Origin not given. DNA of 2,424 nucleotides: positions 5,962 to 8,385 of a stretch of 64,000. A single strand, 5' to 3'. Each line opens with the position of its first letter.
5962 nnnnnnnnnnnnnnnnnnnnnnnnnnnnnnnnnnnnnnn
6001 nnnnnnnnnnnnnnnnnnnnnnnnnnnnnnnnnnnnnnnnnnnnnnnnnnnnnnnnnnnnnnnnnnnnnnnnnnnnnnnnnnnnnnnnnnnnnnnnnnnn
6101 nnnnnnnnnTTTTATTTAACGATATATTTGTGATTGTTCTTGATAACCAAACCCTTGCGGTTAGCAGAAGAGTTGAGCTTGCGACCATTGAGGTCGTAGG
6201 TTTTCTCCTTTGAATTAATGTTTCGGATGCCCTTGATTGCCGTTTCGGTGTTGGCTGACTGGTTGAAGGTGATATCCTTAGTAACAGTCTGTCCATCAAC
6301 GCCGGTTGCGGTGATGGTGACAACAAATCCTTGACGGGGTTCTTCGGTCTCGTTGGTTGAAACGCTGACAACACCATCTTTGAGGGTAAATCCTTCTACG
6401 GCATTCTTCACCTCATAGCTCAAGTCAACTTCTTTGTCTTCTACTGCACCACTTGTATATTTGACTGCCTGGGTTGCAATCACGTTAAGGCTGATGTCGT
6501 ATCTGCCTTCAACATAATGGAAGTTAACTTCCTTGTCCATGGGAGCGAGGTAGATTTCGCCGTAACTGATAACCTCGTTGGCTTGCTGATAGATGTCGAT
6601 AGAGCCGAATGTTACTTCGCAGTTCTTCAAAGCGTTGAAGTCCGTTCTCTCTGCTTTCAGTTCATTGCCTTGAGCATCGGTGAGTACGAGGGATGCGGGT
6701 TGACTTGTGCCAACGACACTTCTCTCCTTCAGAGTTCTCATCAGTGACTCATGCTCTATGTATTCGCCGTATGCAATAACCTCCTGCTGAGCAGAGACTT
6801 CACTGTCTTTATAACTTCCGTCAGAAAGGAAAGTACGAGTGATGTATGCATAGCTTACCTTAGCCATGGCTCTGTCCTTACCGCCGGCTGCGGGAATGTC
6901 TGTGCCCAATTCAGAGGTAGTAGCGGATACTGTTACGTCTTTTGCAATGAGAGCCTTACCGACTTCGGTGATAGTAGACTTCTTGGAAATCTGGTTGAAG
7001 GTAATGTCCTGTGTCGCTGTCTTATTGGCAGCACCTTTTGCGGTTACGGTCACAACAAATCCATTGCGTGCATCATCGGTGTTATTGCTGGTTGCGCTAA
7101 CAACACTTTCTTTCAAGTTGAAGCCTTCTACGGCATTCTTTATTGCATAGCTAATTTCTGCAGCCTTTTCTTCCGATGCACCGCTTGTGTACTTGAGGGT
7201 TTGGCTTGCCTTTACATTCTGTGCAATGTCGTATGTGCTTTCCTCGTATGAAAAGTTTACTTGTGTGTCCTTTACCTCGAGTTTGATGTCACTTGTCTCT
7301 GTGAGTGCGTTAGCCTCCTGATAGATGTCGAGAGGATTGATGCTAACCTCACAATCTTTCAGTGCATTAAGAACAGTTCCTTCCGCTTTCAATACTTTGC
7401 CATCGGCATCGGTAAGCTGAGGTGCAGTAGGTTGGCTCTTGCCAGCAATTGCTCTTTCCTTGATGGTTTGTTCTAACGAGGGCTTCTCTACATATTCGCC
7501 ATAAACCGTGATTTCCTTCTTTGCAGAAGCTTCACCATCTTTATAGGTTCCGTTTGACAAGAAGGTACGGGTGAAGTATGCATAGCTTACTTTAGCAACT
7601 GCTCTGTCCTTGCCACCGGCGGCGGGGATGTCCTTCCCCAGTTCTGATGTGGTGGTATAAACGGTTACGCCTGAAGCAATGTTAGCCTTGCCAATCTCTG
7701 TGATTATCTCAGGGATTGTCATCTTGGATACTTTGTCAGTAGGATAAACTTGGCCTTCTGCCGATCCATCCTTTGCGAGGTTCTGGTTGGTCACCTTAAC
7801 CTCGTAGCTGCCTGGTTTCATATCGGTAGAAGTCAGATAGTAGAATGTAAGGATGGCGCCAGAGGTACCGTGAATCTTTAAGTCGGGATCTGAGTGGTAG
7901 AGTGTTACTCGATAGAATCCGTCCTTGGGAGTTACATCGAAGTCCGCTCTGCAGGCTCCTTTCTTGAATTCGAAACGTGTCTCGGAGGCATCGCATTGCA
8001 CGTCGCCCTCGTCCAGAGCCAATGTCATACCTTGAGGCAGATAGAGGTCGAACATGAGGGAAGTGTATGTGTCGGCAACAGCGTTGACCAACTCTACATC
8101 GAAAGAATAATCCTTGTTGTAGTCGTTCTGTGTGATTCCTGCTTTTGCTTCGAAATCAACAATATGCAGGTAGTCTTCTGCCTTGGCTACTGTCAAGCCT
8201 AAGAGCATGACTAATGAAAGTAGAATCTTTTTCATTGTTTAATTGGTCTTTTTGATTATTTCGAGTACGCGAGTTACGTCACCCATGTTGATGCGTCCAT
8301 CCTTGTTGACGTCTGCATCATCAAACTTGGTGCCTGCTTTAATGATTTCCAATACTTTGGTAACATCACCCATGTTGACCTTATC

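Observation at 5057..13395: Five-gene envelope operon: collagen-like lipoprotein, OmpA anchor, dockerin protein, cohesin-like T9SS cargo, beta-barrel OMP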

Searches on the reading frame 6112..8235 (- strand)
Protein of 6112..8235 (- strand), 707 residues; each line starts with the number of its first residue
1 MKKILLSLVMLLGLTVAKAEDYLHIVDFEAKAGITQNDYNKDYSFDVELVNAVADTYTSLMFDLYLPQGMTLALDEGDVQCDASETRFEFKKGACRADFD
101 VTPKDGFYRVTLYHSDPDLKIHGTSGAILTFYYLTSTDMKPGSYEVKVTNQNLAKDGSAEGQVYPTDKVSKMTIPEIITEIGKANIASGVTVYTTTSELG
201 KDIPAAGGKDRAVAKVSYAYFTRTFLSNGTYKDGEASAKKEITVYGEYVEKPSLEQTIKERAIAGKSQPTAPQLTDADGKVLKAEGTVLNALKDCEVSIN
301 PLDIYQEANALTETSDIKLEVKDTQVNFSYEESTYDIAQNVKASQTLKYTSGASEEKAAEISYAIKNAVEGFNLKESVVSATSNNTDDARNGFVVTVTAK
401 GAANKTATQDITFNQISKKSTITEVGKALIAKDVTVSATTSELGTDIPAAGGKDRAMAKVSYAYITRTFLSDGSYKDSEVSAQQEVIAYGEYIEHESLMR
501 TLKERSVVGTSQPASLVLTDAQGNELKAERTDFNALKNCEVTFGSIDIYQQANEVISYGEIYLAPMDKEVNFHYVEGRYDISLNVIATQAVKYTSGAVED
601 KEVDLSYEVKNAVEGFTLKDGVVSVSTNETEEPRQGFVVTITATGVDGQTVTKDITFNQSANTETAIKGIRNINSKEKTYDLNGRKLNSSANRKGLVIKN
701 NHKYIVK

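Call 3: search_protein_families(library=pfam, proteins=[window:6112-8235:-], max_evalue=1)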
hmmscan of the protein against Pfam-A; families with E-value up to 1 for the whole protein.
window:6112-8235:- (707 aa): 2 families
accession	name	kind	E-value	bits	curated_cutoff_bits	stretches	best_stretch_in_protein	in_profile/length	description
PF13004.13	BACON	-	0.005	17.2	25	1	623-659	28-60/61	Putative binding domain, N-terminal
PF23237.1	HYR_4C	-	0.025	15.2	27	0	267-299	18-51/73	HYR-like domain with 4 cysteines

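Call 4: search_protein_families(library=ncbifam, proteins=[window:6112-8235:-], max_evalue=1)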
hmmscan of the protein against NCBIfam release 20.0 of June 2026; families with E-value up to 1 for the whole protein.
window:6112-8235:- (707 aa): 1 family
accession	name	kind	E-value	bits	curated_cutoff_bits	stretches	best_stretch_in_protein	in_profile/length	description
TIGR02382.1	wecD_rffC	equivalog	0.079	12.5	195.1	1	568-616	17-65/191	dTDP-4-amino-4,6-dideoxy-D-galactose acyltransferase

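Call 5: find_homologous_proteins(query=window:6112-8235:-)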
Query window:6112-8235:- (707 aa): 16 proteins with E <= 0.001 among 8000 candidates.
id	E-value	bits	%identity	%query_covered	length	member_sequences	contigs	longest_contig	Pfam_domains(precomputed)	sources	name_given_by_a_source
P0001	0.0e+0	1526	100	100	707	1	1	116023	-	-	-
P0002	1.7e-252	858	41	100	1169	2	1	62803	-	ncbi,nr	ncbi:MAG: cohesin domain-containing protein [Bacteroidaceae bacterium]|nr:cohesin domain-containing 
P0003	1.1e-131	459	56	61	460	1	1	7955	-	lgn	-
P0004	1.9e-86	309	37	85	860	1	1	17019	-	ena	-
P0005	4.7e-86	308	39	74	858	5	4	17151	-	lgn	-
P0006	4.6e-79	285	38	74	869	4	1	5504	-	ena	-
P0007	4.3e-56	209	45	40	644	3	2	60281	-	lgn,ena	-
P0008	3.4e-51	193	43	40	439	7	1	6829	-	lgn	-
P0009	3.0e-48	183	42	40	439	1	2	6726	-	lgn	-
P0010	1.6e-44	171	40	40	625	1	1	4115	-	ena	-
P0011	3.4e-12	64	36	30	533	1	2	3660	-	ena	-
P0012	1.9e-10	58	44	16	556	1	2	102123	-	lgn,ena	-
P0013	2.5e-7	48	45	16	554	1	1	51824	-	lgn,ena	-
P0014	3.4e-7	47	39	16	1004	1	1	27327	-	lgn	-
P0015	6.5e-7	46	42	16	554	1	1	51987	PF13004.14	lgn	-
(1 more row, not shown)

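Call 7: find_encoding_contigs(protein=P0002, flank=10000, max_places=5)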
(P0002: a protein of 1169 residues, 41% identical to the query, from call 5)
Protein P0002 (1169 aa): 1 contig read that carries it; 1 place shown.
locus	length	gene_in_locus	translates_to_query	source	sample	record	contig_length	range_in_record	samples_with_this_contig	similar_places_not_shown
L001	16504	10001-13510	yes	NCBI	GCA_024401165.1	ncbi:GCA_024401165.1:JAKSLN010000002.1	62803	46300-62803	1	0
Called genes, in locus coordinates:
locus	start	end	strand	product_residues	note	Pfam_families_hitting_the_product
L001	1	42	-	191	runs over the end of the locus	PF04055:Radical_SAM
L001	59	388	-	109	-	PF01242:PTPS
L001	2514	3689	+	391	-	PF00691:OmpA (weak)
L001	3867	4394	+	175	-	PF04073:tRNA_edit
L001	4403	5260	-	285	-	PF04228:Zn_peptidase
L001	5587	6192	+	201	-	PF01226:Form_Nir_trans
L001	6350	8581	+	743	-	-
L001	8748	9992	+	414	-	PF00404:Dockerin_1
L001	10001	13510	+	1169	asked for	-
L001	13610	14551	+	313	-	-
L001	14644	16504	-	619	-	PF00593:TonB_dep_Rec_b-barrel, PF14905:OMP_b-brl_3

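Call 8: find_encoding_contigs(protein=P0001, flank=10000, max_places=5)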
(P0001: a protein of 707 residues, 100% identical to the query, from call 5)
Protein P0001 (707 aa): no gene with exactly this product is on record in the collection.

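Call 13: find_encoding_contigs(protein=P0007, flank=10000, max_places=3)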
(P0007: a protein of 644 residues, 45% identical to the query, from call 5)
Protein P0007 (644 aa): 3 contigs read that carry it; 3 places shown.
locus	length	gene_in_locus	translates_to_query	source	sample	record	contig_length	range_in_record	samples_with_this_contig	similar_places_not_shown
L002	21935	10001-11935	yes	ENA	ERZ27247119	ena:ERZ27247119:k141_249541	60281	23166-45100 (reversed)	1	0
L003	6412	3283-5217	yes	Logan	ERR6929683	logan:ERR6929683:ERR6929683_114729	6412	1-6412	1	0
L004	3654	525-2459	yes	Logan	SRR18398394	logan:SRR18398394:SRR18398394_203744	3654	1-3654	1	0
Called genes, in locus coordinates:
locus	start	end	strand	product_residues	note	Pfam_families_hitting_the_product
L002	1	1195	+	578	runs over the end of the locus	PF07670:Gate (weak)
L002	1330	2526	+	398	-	PF04616:Glyco_hydro_43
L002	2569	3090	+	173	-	PF04073:tRNA_edit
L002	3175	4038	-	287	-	PF04228:Zn_peptidase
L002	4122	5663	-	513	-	PF04231:Endonuclease_1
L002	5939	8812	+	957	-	-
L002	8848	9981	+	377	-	PF00691:OmpA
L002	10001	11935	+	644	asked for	-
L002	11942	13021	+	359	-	-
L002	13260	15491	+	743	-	PF12971:NAGLU_N, PF05089:NAGLU, PF12972:NAGLU_C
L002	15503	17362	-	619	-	PF13328:HD_4, PF01966:HD (weak), PF04607:RelA_SpoT, PF02824:TGS, PF13291:ACT_4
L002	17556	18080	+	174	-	-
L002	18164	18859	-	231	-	-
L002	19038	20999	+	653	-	PF00593:TonB_dep_Rec_b-barrel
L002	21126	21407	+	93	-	PF00403:HMA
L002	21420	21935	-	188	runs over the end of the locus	-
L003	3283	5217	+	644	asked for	-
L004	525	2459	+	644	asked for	-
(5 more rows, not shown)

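Call 14: find_encoding_contigs(protein=P0004, flank=10000, max_places=3)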
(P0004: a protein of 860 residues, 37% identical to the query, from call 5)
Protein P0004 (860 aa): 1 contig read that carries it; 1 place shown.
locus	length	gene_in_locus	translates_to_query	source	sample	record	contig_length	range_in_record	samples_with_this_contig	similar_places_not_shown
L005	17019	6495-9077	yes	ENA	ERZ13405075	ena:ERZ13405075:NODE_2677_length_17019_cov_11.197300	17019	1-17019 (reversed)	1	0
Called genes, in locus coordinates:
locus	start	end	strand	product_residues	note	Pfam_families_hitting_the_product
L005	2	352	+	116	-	?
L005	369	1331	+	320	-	PF13201:PCMD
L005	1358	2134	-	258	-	PF00106:adh_short, PF08659:KR, PF13561:adh_short_C2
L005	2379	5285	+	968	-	-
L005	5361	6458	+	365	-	PF00691:OmpA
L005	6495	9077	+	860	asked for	-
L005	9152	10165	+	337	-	-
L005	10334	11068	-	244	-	-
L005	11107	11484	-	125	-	PF00072:Response_reg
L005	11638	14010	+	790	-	PF00150:Cellulase (faint), PF01301:Glyco_hydro_35, PF02449:Glyco_hydro_42 (faint), PF13364:BetaGal_ABD2 (faint), PF21317:BetaGal_ABD_1, PF21467:BetaGal_gal-bd, PF22633:F5_F8_type_C_2 (faint), PF00754:F5_F8_type_C (weak)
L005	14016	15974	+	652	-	PF03169:OPT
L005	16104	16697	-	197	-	PF01226:Form_Nir_trans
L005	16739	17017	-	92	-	?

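Call 15: search_protein_families(library=pfam, proteins=[P0002, P0003, P0008, P0009, P0007, P0004, P0012, P0014], max_evalue=10)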
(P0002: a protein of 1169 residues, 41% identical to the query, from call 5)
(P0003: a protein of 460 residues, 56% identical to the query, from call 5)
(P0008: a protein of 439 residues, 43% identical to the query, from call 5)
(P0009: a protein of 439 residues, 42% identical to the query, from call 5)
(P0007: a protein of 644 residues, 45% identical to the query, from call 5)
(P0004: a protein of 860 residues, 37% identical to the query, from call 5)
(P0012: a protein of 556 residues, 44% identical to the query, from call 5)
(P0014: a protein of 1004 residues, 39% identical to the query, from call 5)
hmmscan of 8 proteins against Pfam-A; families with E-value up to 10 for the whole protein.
P0002 (1169 aa): 8 families
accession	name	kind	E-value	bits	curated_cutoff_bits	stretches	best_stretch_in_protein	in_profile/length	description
PF13004.13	BACON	-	0.00013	22.3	25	3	370-407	27-60/61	Putative binding domain, N-terminal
PF11773.13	ComGE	-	0.00028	21.2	25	1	1113-1169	27-81/82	Competence system putative prepilin ComGE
PF17694.6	DUF5540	-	0.034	14.8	25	0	365-400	16-51/77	Family of unknown function (DUF5540)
PF00413.30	Peptidase_M10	-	0.042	14.2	24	0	1052-1089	36-73/159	Matrixin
PF15412.11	Nse4-Nse3_bdg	-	0.069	13.7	23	1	553-572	13-32/55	Binding domain of Nse4/EID3 to Nse3-MAGE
PF24281.2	HVO_2928_N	-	0.069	13.1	27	0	762-830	5-74/168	HVO_2928, N-terminal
PF25693.1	Phage_Y01A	-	1.3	10.1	27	0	505-552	6-53/92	Bacteriophage T4-like Y01A protein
PF17117.11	DUF5104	-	1.8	9.5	27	1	1038-1095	39-94/107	Domain of unknown function (DUF5104)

P0003 (460 aa): 2 families
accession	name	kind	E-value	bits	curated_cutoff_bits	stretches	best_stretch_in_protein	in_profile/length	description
PF17851.8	GH43_C2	-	0.059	13.5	22.7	1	75-111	2-38/203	Beta xylosidase C-terminal Concanavalin A-like domain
PF18705.7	DUF5643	-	0.88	10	34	1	333-371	2-41/115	Family of unknown function (DUF5643)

P0008 (439 aa): 3 families
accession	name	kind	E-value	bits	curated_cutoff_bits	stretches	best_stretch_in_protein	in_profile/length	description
PF11191.13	DUF2782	-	0.073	13.7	26.8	1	324-365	14-55/88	Protein of unknown function (DUF2782)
PF23265.1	Ig-like_KY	-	0.24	12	27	1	68-109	65-106/129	KY-like, immunoglobulin-like domain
PF04234.18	CopC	-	0.71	11.4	23.3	1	381-432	18-73/92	CopC domain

P0009 (439 aa): 1 family
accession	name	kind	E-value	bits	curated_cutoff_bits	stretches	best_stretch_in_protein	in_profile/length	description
PF18962.6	Por_Secre_tail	-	0.085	13.6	27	1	401-432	18-61/75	Secretion system C-terminal sorting domain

P0007 (644 aa): 1 family
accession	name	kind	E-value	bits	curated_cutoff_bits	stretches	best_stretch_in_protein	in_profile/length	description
PF12207.13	DUF3600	-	0.067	13.6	26.5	1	282-359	54-131/160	Domain of unknown function (DUF3600)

P0004 (860 aa): 2 families
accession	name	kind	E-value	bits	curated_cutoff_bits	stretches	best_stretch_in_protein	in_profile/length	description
PF13004.13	BACON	-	0.0071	16.7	25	1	775-811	28-61/61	Putative binding domain, N-terminal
PF12566.14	DUF3748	-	0.011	16.2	27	1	728-792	42-108/123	Protein of unknown function (DUF3748)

P0012 (556 aa): 4 families
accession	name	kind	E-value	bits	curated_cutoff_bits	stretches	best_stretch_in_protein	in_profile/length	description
PF13004.13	BACON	-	3.7e-07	30.5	25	3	467-521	13-61/61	Putative binding domain, N-terminal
PF20033.5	DUF6438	-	0.035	14.8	30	1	91-125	6-40/116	Domain of unknown function (DUF6438)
PF11614.14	FixG_C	-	0.068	13.8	25.6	1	99-155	46-102/119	IG-like fold at C-terminal of FixG, putative oxidoreductase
PF12216.13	m04gp34like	-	0.16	12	25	1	444-491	106-153/267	Immune evasion protein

P0014 (1004 aa): 2 families
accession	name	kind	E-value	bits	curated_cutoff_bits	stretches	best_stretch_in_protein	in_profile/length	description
PF13004.13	BACON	-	0.00026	21.3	25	3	130-168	24-59/61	Putative binding domain, N-terminal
PF20132.4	DUF6522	-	0.019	15.1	25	1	939-980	30-71/88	Family of unknown function (DUF6522)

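Call 16: search_solved_structures(query=window:6112-8235:-, max_evalue=10)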
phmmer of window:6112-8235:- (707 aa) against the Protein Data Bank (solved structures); distinct sequences matched with E-value up to 10: 0.

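Call 51: find_encoding_contigs(protein=P0003, flank=8000, max_places=3)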
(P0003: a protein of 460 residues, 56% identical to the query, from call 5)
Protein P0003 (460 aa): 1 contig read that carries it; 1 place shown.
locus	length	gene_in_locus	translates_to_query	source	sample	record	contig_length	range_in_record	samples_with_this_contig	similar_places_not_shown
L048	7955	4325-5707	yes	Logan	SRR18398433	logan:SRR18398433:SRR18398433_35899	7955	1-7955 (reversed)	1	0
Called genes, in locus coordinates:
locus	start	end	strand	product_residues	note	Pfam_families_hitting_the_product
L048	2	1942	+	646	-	?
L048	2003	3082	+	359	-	PF13505:OMP_b-brl (weak), PF00691:OmpA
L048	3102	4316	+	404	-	PF00404:Dockerin_1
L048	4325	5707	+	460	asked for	-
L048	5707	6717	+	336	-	-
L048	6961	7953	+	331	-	?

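Call 52: find_encoding_contigs(protein=P0008, flank=8000, max_places=3)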
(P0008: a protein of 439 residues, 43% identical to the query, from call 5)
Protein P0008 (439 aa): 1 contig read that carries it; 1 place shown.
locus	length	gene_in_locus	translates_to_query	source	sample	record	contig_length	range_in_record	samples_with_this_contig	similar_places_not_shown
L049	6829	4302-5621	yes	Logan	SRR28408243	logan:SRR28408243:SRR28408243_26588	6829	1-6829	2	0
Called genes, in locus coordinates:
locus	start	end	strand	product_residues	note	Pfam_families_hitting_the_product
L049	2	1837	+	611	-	?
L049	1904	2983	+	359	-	PF13505:OMP_b-brl (faint), PF00691:OmpA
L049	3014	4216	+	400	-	PF00404:Dockerin_1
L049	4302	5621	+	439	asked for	-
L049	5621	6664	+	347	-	-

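Call 93: find_related_loci(query=A1, collection=metagenome_contigs, flank=8000)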
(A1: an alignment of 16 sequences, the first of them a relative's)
Query A1 (707 aa) in metagenome_contigs; peptide patterns used: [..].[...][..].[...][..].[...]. (x = any residue, [..] = any of these).
256 stretches matched a pattern; 16 encode a relative of the query (tblastn E <= 1e-3); 16 distinct loci.
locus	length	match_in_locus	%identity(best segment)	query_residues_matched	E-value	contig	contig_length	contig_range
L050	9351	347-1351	29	201-665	3e-21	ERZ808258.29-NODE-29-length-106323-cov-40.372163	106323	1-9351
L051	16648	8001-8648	34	302-665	2e-17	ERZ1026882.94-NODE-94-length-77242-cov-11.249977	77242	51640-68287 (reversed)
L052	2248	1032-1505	34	302-661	1e-16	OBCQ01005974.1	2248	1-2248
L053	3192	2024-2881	31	302-665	1e-16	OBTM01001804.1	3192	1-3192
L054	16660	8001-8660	32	302-665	2e-16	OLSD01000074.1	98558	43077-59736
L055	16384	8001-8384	43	302-665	4e-16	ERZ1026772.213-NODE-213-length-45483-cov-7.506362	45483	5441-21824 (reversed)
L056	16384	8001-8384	42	302-665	3e-15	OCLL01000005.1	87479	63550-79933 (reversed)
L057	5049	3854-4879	29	302-665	2e-15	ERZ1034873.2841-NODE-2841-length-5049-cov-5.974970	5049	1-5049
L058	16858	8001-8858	31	302-665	2e-15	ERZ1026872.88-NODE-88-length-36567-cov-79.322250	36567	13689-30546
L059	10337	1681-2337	33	302-665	3e-15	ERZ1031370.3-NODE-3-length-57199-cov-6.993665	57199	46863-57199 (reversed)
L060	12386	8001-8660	31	302-665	3e-15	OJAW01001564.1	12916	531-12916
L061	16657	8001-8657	33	302-665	3e-15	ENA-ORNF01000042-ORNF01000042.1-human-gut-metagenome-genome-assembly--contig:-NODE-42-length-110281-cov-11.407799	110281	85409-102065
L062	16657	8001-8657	33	302-665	3e-15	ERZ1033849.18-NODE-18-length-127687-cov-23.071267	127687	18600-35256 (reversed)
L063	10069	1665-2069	42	294-665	4e-15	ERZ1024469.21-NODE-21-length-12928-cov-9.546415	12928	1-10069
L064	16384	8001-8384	42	302-665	1e-14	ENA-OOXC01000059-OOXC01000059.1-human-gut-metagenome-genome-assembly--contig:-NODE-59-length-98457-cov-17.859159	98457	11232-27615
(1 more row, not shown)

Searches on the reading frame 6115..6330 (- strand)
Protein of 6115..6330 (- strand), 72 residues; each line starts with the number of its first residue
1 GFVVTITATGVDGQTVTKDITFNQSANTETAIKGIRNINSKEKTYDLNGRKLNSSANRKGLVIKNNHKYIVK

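Call 92: search_protein_families(library=ncbifam, proteins=[window:6115-6330:-], max_evalue=10)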
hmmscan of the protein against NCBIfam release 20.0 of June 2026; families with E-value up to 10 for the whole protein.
seq(72 aa): 1 family
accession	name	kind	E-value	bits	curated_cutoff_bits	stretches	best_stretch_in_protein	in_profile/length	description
NF007076.0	PRK09527.1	equivalog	0.017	14.5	347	1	11-55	157-202/203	galactoside O-acetyltransferase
